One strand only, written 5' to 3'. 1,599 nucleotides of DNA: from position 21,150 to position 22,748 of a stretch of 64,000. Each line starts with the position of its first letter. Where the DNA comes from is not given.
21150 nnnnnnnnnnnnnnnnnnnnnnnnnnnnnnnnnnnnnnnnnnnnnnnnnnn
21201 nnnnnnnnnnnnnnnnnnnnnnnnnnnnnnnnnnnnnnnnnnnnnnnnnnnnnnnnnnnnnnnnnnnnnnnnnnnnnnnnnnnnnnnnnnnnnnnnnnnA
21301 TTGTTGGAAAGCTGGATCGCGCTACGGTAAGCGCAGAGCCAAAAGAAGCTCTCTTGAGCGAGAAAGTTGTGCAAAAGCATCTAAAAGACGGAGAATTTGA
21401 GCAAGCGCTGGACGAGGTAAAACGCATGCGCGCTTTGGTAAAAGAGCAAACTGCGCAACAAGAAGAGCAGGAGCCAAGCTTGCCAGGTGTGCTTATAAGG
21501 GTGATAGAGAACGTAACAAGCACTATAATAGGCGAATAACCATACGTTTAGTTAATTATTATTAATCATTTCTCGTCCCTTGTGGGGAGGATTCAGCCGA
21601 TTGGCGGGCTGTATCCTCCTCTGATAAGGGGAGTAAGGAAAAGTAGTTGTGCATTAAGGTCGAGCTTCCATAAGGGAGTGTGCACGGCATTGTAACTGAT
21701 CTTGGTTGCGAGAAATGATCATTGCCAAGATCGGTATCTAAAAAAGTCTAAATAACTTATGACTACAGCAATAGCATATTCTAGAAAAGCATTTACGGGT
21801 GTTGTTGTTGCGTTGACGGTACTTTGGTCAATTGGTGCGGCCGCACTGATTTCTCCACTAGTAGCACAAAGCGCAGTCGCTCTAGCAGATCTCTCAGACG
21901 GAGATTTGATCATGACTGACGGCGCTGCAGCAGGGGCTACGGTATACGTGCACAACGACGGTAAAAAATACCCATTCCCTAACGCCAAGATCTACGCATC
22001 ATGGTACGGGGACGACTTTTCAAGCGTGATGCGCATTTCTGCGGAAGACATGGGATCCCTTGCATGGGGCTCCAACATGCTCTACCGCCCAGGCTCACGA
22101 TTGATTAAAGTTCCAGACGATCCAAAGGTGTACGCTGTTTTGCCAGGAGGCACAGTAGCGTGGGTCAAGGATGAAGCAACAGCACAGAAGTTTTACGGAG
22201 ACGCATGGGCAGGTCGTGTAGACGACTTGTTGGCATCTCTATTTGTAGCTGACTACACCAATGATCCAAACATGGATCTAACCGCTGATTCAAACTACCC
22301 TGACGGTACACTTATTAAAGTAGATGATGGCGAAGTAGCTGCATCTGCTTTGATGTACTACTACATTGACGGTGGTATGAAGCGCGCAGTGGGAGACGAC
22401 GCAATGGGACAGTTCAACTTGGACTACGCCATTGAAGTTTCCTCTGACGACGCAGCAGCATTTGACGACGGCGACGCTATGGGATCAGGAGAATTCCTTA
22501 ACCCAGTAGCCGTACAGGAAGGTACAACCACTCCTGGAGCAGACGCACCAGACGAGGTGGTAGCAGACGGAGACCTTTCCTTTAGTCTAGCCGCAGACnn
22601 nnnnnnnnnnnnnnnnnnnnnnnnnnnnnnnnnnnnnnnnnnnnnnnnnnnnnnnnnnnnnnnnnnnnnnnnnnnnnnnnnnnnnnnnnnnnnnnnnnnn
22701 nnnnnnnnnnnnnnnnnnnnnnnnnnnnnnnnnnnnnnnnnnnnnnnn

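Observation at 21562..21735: Structured 5' leader of the giant surface-protein gene with mutually exclusive pairings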

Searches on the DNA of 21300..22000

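Call 4: search_rna_families(source=window, start=21300, end=22000, threshold=evalue, max_evalue=10, show_alignments=3)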
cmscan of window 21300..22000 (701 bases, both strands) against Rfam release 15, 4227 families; matches with E-value up to 10: 6.
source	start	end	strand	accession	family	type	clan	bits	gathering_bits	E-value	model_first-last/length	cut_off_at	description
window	21712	21786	+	RF02299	TtnuCD23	Gene; snRNA; snoRNA; CD-box;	-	18.1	70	8.4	1-72/72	no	Tetrahymena snoRNA TtnuCD23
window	21612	21663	+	RF03061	uxuA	Gene; sRNA;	-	17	66.8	2.6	1-89/89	no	uxuA RNA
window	21739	21818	-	RF02702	AgvB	Gene; sRNA;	-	16.6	56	2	1-62/62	no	Anti GcvB sRNA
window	21580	21624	-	RF03725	mir-7094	Gene; miRNA;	-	16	90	2.5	1-60/60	no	mir-7094 microRNA precursor family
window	21394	21477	+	RF03164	NiCo-AnGGAG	Cis-reg; riboswitch;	CL00122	14.6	64.5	4.8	1-89/89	no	NiCo-AnGGAG riboswitch aptamer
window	21579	21647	-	RF00110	RybB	Gene; sRNA;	-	13.4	40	7.1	1-79/79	no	RybB RNA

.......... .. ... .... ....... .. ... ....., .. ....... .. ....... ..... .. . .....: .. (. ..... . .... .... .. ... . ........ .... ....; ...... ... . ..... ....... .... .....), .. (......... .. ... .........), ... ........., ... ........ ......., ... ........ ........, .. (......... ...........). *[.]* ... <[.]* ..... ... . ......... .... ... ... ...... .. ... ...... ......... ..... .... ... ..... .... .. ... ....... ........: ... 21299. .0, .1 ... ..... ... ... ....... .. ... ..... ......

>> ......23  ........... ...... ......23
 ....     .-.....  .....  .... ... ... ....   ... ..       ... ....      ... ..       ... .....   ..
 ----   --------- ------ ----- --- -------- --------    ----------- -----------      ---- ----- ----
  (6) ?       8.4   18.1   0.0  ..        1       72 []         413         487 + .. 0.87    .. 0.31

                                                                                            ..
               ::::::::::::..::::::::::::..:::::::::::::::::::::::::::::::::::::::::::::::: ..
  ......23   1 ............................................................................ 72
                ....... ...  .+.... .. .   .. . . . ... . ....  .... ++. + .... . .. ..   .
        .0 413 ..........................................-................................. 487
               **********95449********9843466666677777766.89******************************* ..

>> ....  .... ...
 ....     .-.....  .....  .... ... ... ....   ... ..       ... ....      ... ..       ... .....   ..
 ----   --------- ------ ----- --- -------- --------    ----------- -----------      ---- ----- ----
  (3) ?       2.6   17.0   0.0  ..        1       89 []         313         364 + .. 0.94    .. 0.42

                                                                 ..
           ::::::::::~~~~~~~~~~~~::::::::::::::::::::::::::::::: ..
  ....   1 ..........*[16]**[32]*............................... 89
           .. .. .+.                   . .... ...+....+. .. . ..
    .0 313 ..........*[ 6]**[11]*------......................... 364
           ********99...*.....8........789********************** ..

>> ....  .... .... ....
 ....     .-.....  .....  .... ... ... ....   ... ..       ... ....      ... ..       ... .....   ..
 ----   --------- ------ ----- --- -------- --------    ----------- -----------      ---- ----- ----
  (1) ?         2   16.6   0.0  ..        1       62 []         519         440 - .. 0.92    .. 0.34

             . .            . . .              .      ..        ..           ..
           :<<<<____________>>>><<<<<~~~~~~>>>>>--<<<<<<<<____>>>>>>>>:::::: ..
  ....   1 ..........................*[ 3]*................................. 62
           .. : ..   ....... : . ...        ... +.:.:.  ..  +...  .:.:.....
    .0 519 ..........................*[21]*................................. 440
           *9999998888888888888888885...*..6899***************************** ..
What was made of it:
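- On tRNA-like element / RNase P substrate: There is no Rfam tRNA hit (call 4).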

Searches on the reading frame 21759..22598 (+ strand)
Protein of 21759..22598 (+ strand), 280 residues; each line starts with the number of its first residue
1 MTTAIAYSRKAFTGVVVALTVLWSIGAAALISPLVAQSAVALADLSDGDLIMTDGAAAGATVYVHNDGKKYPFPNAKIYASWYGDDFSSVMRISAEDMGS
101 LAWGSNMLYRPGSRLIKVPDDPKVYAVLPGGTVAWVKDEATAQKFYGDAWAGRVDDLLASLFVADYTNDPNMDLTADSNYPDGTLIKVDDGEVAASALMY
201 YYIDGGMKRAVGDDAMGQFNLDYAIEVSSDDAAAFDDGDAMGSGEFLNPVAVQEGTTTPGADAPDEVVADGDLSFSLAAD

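Call 86: predict_structure(alignment_id=A14)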
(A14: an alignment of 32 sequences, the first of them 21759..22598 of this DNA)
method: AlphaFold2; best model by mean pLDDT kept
length: 280 residues; sequences in the alignment: 32
mean_pLDDT: 79.9   pTM: 0.70
mean pLDDT of the five models: 79.9, 79.1, 76.6, 74.6, 68.8
residues with pLDDT >= 90: 112; 70-90: 90; 50-70: 59; < 50: 19
segments of 3 or more residues with pLDDT < 50: 256-268
pLDDT, mean of each block of 10 residues (from residue 1): 60 63 51 63 90 87 93 89 83 95 92 91 92 94 92 92 90 93 88 74 91 76 81 91 73 53 42 61
secondary structure, 60 per line:
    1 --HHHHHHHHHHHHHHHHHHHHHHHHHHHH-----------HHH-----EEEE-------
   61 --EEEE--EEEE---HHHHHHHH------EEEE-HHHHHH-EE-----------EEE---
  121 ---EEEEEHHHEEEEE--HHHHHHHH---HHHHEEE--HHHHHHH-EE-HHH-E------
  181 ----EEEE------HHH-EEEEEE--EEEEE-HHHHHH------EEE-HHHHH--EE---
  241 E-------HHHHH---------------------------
elements in order: H3-30 E50-53 E63-66 E69-72 H76-83 E90-93 H95-100 E115-117 E124-128 E132-136 H139-146 H150-153 E154-156 H159-165 E185-188 E199-204 E207-211 H213-218 E225-227 H229-233 H249-253
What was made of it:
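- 21759..25529 (+): 1256-aa protein: N-terminal membrane helix, EccB-like repeat region, then a long region with no recognised family; predicted envelope or surface protein. It is the gene downstream of the motif. AF2 model of residues 1-280, pLDDT 79.9 (call 86).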

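Call 91: fold_search(model_id=the predicted structure, library=pdb)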
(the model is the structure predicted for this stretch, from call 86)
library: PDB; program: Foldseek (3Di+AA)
matches with E <= 10: 118; with E <= 0.001: 11
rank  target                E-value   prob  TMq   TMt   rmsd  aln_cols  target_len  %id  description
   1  5cyu                  3.9e-06  1.00  0.21  0.17  22.4       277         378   14  Structure of the soluble domain of EccB1 from the Mycobacterium smegmatis ESX-1 secretion system. (released 2015-08-12)
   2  4kk7                  5.9e-06  1.00  0.19  0.15  22.7       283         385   13  Structure of EccB1 from the type VII (ESX-1) secretion system of Mycobacterium tuberculosis. (released 2013-06-19)
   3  7np7_B4               6.7e-06  1.00  0.18  0.12  31.8       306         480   11  Structure of an intact ESX-5 inner membrane complex, Composite C1 model (released 2021-06-02)
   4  7np7_B1               1.4e-05  0.99  0.18  0.12  30.9       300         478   12  Structure of an intact ESX-5 inner membrane complex, Composite C1 model (released 2021-06-02)
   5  7nps_B4               5.7e-05  0.98  0.18  0.13  26.7       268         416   10  Structure of the periplasmic assembly from the ESX-5 inner membrane complex, C1 model (released 2021-05-26)
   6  3x3m                  1.0e-04  0.96  0.19  0.14  23.5       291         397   12  Crystal structure of EccB1 of Mycobacterium tuberculosis in spacegroup P212121 (released 2015-12-09)
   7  7nps_B1               1.7e-04  0.97  0.18  0.13  24.6       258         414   10  Structure of the periplasmic assembly from the ESX-5 inner membrane complex, C1 model (released 2021-05-26)
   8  5ebc                  2.1e-04  0.97  0.19  0.15  24.8       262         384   11  Crystal structure of EccB1 of Mycobacterium tuberculosis in spacegroup P21 (state III) (released 2016-02-17)
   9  3x3n                  2.5e-04  0.97  0.20  0.16  24.6       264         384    9  Crystal structure of EccB1 of Mycobacterium tuberculosis in spacegroup P21 (released 2015-12-09)
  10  5ebd                  3.4e-04  0.95  0.20  0.16  23.5       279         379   13  Crystal structure of EccB1 of Mycobacterium tuberculosis in spacegroup P21 (state IV) (released 2016-02-17)
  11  6sgy_A                6.2e-04  0.85  0.18  0.14  24.4       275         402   12  Structure of EccB3 dimer from the ESX-3 core complex (released 2019-10-09)
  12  3ffk_D                1.8e-01  0.06  0.14  0.12  19.1       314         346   10  Crystal structure of human Gelsolin domains G1-G3 bound to Actin (released 2009-10-06)
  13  3ffk_A                3.2e-01  0.05  0.14  0.12  19.7       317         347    9  Crystal structure of human Gelsolin domains G1-G3 bound to Actin (released 2009-10-06)
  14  6ist_C                6.5e-01  0.51  0.14  0.18   4.8        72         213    8  Crystal structure of a wild type endolysin LysIME-EF1 (released 2019-11-20)
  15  7c2h_G                9.3e-01  0.04  0.11  0.14  18.2       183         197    9  Crystal Structure of the Thorarchaeota 2DGel3/rabbit actin complex (released 2020-08-05)
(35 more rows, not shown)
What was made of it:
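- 21759..25529 (+): Foldseek hits to EccB periplasmic domains at E = 4e-6 with low TM of about 0.2 (call 91).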
